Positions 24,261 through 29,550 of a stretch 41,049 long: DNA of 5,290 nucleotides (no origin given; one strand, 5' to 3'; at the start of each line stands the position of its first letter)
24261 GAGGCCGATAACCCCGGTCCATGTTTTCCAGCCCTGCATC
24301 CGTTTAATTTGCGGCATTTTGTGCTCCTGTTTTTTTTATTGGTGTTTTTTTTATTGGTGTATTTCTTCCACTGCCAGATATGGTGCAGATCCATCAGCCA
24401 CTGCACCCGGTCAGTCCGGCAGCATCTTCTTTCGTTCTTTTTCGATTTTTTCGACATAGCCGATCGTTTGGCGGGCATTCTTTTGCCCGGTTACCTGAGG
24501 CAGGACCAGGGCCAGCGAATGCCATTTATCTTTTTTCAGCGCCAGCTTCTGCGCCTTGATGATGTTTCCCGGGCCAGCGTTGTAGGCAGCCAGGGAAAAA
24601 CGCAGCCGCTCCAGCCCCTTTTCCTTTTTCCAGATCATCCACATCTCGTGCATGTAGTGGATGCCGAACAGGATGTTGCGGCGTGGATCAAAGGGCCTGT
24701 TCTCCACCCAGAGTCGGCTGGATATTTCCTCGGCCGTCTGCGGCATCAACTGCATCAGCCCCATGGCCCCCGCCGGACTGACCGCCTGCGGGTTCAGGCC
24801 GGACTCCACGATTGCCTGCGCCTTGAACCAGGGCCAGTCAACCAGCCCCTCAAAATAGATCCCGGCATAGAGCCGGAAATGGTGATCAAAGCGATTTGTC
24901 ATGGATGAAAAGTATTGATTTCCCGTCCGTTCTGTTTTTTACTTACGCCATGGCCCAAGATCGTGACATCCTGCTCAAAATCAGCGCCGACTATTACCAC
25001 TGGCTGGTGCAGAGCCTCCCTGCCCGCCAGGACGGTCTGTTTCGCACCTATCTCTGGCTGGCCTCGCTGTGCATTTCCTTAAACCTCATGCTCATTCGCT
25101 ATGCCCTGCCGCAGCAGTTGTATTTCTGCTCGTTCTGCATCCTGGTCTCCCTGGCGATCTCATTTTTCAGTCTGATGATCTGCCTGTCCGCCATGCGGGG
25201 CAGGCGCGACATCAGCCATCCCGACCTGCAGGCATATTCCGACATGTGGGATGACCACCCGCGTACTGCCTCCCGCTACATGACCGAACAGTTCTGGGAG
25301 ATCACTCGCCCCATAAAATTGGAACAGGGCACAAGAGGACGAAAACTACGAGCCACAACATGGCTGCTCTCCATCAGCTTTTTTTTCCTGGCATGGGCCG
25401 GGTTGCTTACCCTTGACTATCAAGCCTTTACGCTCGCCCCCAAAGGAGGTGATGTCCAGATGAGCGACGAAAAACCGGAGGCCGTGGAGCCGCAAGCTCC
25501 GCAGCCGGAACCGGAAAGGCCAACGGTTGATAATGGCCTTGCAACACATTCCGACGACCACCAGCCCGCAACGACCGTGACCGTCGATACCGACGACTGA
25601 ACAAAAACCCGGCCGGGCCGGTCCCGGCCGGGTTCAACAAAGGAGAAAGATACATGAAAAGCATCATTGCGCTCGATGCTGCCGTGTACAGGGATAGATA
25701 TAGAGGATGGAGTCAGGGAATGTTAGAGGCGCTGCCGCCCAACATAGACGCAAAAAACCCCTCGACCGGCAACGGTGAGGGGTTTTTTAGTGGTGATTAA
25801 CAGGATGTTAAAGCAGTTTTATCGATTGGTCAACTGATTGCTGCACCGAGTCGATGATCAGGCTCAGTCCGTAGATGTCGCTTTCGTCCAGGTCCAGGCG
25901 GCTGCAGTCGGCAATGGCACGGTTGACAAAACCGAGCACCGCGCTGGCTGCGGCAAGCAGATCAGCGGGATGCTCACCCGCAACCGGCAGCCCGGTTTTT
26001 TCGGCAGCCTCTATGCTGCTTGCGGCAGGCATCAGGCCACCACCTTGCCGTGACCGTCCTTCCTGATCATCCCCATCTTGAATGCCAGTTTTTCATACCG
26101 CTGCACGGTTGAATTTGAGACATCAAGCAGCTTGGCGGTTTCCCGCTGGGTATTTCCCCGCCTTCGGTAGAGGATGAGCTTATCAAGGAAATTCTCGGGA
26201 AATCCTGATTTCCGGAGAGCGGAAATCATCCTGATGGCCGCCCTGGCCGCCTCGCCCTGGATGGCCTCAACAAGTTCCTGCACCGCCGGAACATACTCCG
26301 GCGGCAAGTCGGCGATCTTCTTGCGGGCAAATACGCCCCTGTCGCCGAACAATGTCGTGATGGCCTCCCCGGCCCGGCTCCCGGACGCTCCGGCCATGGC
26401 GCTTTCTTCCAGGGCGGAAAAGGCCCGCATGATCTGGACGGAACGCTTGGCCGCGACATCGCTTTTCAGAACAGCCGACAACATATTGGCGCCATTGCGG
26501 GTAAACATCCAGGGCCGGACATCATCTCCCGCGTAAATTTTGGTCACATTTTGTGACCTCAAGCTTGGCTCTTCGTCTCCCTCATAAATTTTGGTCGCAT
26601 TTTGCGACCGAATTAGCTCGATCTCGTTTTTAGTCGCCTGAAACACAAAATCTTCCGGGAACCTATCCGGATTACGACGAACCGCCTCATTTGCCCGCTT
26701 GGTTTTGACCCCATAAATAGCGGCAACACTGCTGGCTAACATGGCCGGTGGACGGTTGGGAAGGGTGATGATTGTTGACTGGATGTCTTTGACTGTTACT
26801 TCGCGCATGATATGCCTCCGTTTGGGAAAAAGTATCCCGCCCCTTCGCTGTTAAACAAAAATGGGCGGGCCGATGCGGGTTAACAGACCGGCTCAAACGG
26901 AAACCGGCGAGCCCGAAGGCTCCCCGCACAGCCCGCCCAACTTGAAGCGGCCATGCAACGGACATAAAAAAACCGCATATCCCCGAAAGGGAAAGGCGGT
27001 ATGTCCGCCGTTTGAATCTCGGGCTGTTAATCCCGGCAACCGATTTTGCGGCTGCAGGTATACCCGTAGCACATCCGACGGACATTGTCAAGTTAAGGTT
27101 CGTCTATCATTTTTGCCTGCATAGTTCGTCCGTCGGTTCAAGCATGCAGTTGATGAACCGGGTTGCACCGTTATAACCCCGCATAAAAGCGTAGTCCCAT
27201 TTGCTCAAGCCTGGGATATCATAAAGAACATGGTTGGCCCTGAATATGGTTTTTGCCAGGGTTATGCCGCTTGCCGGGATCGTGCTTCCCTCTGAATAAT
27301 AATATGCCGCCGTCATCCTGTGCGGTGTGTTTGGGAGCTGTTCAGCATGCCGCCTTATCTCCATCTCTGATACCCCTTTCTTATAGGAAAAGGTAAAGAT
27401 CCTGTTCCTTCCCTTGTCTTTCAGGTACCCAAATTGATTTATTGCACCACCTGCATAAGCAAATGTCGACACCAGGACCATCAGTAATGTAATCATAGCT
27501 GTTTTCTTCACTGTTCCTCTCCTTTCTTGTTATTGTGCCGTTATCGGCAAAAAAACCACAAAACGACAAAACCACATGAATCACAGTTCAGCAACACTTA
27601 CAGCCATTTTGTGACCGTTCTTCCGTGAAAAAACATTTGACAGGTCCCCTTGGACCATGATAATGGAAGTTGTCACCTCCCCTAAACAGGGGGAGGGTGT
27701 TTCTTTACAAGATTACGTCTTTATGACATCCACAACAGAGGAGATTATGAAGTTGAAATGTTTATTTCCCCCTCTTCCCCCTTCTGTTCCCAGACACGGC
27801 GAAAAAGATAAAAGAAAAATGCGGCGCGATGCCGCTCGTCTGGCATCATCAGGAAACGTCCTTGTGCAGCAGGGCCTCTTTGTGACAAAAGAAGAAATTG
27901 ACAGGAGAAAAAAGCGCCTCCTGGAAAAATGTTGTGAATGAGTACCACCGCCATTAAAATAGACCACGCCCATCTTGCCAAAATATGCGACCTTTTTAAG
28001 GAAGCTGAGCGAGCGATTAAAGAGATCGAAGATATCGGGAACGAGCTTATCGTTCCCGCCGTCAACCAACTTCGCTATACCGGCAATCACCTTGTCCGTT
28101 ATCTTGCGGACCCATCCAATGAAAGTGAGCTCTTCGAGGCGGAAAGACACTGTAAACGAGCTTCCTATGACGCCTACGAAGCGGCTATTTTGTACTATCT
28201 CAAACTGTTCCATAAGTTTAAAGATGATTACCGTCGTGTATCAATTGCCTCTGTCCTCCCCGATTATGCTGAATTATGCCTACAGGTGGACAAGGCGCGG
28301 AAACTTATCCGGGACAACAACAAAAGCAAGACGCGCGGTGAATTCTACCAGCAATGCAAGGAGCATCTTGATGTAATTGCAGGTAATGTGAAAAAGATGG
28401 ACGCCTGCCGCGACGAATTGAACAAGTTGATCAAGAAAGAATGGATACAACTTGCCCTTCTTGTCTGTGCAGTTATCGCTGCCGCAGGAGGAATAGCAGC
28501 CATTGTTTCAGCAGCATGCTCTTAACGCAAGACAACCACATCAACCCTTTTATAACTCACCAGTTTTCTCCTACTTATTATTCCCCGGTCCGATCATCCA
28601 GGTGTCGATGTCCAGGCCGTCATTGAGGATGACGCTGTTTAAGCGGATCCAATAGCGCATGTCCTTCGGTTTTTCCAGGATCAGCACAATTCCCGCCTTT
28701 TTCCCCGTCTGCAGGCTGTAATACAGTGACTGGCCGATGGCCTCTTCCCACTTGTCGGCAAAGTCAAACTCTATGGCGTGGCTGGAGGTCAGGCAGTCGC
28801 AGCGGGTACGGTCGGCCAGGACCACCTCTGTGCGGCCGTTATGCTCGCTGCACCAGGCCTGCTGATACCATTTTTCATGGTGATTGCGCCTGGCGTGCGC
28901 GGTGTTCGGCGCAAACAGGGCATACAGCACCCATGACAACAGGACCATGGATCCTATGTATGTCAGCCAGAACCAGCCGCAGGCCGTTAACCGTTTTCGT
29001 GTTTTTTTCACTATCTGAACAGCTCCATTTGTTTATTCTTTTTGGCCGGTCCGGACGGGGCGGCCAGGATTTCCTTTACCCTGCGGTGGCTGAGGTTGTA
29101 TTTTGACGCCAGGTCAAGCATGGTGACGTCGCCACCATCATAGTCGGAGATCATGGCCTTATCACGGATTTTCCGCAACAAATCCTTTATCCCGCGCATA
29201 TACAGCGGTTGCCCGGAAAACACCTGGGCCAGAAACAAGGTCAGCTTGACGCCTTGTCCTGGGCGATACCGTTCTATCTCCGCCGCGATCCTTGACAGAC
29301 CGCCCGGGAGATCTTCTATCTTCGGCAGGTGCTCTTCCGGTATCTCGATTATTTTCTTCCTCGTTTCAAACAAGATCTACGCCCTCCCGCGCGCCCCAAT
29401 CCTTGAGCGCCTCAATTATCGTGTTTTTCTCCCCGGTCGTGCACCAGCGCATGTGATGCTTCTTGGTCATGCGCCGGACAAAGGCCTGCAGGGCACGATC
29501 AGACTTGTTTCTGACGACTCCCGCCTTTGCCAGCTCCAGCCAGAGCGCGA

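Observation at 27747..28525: Candidate novel two-gene module: 64-aa basic protein plus 195-aa tail-anchored protein with an R-x4-H motif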

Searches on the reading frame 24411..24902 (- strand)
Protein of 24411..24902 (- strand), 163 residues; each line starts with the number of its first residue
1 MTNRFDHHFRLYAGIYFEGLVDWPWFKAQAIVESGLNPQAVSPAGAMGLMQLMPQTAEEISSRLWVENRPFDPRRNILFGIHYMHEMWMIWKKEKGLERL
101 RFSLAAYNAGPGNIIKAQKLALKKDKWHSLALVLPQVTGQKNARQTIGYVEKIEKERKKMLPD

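Call 5: search_protein_families(library=pfam, proteins=[window:24411-24902:-], max_evalue=1)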
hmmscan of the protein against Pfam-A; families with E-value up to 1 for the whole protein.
window:24411-24902:- (163 aa): 2 families
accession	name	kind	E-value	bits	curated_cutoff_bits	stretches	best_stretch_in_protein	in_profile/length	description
PF01464.25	SLT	-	1.2e-24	86.6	21.3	1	21-128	12-115/117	Transglycosylase SLT domain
PF13406.11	SLT_2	-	0.042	13.5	24.3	1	38-58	145-167/292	Transglycosylase SLT domain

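Call 6: search_protein_families(library=phrogs, proteins=[window:24411-24902:-], max_evalue=1)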
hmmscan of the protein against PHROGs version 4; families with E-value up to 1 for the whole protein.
window:24411-24902:- (163 aa): 24 families
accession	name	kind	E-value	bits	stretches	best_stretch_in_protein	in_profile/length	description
phrog_669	-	lysis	9.5e-36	123.6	1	22-159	935-1055/1946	endolysin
phrog_2013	-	tail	9.7e-18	65.2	1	27-156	487-588/657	lytic tail protein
phrog_28504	-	tail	4.2e-15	56.5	1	32-138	257-349/597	lytic tail fiber protein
phrog_14342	-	tail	1.9e-14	55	1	33-139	166-262/272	lytic tail fiber protein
phrog_342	-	head and packaging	4.3e-13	49.2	1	26-143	33-136/1235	internal virion protein with endolysin domain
phrog_28014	-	unknown function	8.9e-09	36.3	1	29-117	55-135/224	-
phrog_13449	-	other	4.9e-08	33.8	1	32-114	31-102/269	transglycosylase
phrog_21143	-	tail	5.8e-08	32.6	1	28-119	24-106/576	lytic tail fiber protein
phrog_10475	-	lysis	2.2e-07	30.9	1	37-155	304-394/700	endolysin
phrog_1044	-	lysis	2.3e-07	30.4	1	40-114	259-331/900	endolysin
phrog_32437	-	unknown function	5.2e-06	27.5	1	26-117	90-176/205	-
phrog_36437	-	unknown function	2.4e-05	24.7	1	38-116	260-332/374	-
phrog_13530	-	unknown function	0.00011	21.4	1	31-62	630-661/997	-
phrog_19349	-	unknown function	0.00033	21.5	1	21-98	83-155/204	-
phrog_2533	-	unknown function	0.0029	16.7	1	28-119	765-848/1130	-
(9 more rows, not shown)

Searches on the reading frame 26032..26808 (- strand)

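Call 5: search_protein_families(library=pfam, proteins=[window:26032-26808:-], max_evalue=1)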
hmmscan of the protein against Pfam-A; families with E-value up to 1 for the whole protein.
window:26032-26808:- (258 aa): 13 families
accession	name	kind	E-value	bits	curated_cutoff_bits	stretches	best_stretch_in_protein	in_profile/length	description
PF10543.14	ORF6N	-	1.1e-20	74.1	27.8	1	21-113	10-86/86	ORF6N domain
PF01381.28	HTH_3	-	0.00026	21.4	23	1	216-240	7-31/55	Helix-turn-helix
PF13384.12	HTH_23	-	0.00035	20.7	24.6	1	213-238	13-37/50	Homeodomain-like domain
PF13518.12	HTH_28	-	0.00075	20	25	1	211-240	5-34/52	Helix-turn-helix domain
PF04545.22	Sigma70_r4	-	0.0036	17.2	24.1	1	211-244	13-46/50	Sigma-70, region 4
PF13560.12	HTH_31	-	0.011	16.4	27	1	215-239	11-35/64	Helix-turn-helix domain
PF13542.12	HTH_Tnp_ISL3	-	0.027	14.4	27.4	1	199-237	8-45/51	Helix-turn-helix domain of transposase family ISL3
PF13936.12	HTH_38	-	0.046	13.9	27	1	215-237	17-39/44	Helix-turn-helix domain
PF08281.18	Sigma70_r4_2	-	0.07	13.2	25.7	1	212-238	20-46/54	Sigma-70, region 4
PF13412.12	HTH_24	-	0.12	12.4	21.9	1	212-238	11-37/48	Winged helix-turn-helix DNA-binding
PF13551.12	HTH_29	-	0.14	12.7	28.1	1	215-240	8-34/64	Winged helix-turn helix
PF12728.13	HTH_17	-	0.18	12.5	27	1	222-238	5-21/51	Helix-turn-helix domain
PF00376.29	MerR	-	0.19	12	28.2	1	223-240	4-21/38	MerR family regulatory protein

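Call 6: search_protein_families(library=phrogs, proteins=[window:26032-26808:-], max_evalue=1)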
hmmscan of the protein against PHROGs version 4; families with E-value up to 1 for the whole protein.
window:26032-26808:- (258 aa): 22 families
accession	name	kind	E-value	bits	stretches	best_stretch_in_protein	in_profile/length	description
phrog_4792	-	transcription regulation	3.2e-11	44.4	1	8-161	12-152/268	anti-repressor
phrog_3855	-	DNA, RNA and nucleotide metabolism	3.5e-05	25.2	1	203-250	64-111/115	HTH DNA binding protein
phrog_8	-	transcription regulation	0.00085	19.8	1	200-240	70-111/346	transcriptional regulator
phrog_1726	-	transcription regulation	0.0019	19.1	1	19-121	14-106/264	anti-repressor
phrog_4715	-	DNA, RNA and nucleotide metabolism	0.0033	16.9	1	172-242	248-302/630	ParB-like partition protein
phrog_2379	-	transcription regulation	0.034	14.9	1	18-125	16-110/187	anti-repressor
phrog_3282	-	transcription regulation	0.067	14.1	1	217-251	61-96/158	sigma factor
phrog_1760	-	transcription regulation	0.071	13.7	1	15-119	13-104/232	anti-repressor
phrog_664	-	DNA, RNA and nucleotide metabolism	0.075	13.9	1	210-238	44-72/210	DNA binding protein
phrog_351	-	transcription regulation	0.081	12.4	1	215-244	691-720/928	RNA polymerase sigma factor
phrog_1157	-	integration and excision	0.087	13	1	207-243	7-42/422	transposase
phrog_4494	-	unknown function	0.13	13.8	1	207-246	7-46/109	-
phrog_463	-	transcription regulation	0.14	12.6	1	21-76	24-74/250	anti-repressor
phrog_6336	-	unknown function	0.15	13.4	0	220-254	30-65/81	-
phrog_7950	-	transcription regulation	0.17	13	1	218-240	20-42/68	transcriptional repressor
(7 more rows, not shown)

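Call 7: search_protein_families(library=padloc, proteins=[window:26032-26808:-], max_evalue=1)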
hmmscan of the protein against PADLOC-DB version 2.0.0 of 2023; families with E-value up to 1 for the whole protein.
window:26032-26808:- (258 aa): 4 families
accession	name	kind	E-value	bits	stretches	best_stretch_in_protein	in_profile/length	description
PDLC04869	PDC-S05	-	3.5e-31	106.5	1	3-135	11-127/306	-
PDLC04856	PDC-S05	-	7.7e-30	101.9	1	4-137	7-123/177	-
PDLC04849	PDC-S05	-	6.5e-24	82.7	1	4-135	5-119/183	-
PDLC04133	mad1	-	0.022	13.1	1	220-241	7-28/60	mads_1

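Call 8: search_protein_families(library=ncbifam, proteins=[window:26032-26808:-], max_evalue=1)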
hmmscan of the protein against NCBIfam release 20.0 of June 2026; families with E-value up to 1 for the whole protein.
window:26032-26808:- (258 aa): 13 families
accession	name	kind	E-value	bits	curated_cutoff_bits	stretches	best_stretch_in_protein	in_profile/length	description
TIGR02937.1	sigma70-ECF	superfamily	0.00064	19.4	42.9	1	180-242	97-157/165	sigma-70 family RNA polymerase sigma factor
NF004471.0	PRK05803.1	subfamily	0.0051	16.1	252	1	213-244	191-222/235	RNA polymerase sporulation sigma factor SigK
TIGR02846.1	spore_sigmaK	equivalog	0.0061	16.1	298.65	1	213-244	189-220/227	RNA polymerase sporulation sigma factor SigK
TIGR02293.1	TAS_TIGR02293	hypoth_equivalog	0.018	14.8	57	1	185-240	6-58/133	putative toxin-antitoxin system antitoxin component, TIGR02293 family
TIGR03830.1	CxxCG_CxxCG_HTH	subfamily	0.023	14.5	61.8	1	218-241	78-101/127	type II TA system antitoxin MqsA family protein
NF003057.0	PRK03975.1-5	subfamily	0.024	14.3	168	1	210-243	12-45/134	putative transcriptional regulator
NF040522.1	VC1465_fam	subfamily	0.027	14.6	70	1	217-245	8-36/111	VC1465 family Xer recombination activation factor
TIGR02076.1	pyrH_arch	equivalog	0.036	13.7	158.05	0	189-235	44-90/222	UMP kinase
NF033545.0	transpos_IS630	equivalog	0.075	12.5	100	1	210-239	4-33/299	IS630 family transposase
NF041951.1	phage_RstR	subfamily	0.077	13.3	80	1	209-240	5-37/108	RstR family transcriptional repressor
NF005448.0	PRK07037.1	equivalog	0.091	12.3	190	1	212-236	133-157/186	RNA polymerase factor sigma-70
TIGR02985.1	Sig70_bacteroi1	subfamily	0.13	12.5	126.4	1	209-244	121-156/162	RNA polymerase sigma-70 factor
NF009177.0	PRK12525.1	subfamily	0.15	11.9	266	1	102-245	15-161/168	RNA polymerase sigma factor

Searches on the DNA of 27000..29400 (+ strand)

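Call 9: search_dna_similar(query=window:27000-29400:+, collection=phages, mode=near)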
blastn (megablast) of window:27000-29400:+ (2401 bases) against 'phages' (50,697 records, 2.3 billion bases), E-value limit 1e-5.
No match.

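Call 10: search_dna_similar(query=window:27000-29400:+, collection=ecoli_genomes, mode=near)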
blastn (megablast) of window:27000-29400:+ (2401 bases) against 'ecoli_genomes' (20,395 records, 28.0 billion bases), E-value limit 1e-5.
No match.

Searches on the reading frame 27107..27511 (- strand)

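Call 5: search_protein_families(library=pfam, proteins=[window:27107-27511:-], max_evalue=1)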
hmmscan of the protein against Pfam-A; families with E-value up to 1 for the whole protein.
window:27107-27511:- (134 aa): 0 families

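Call 6: search_protein_families(library=phrogs, proteins=[window:27107-27511:-], max_evalue=1)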
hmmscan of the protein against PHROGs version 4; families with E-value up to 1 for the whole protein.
window:27107-27511:- (134 aa): 1 family
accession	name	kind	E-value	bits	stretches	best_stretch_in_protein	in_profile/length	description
phrog_25126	-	unknown function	0.13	13.5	1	1-18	1-18/55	-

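Call 7: search_protein_families(library=padloc, proteins=[window:27107-27511:-], max_evalue=1)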
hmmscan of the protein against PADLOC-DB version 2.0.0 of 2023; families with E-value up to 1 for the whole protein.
window:27107-27511:- (134 aa): 0 families

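Call 8: search_protein_families(library=ncbifam, proteins=[window:27107-27511:-], max_evalue=1)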
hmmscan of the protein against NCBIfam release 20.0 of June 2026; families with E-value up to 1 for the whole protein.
window:27107-27511:- (134 aa): 1 family
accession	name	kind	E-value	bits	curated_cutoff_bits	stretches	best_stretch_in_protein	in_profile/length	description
NF041565.1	selin_dien_syn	equivalog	0.16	10.9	450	1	98-125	163-188/345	selina-4(15),7(11)-diene synthase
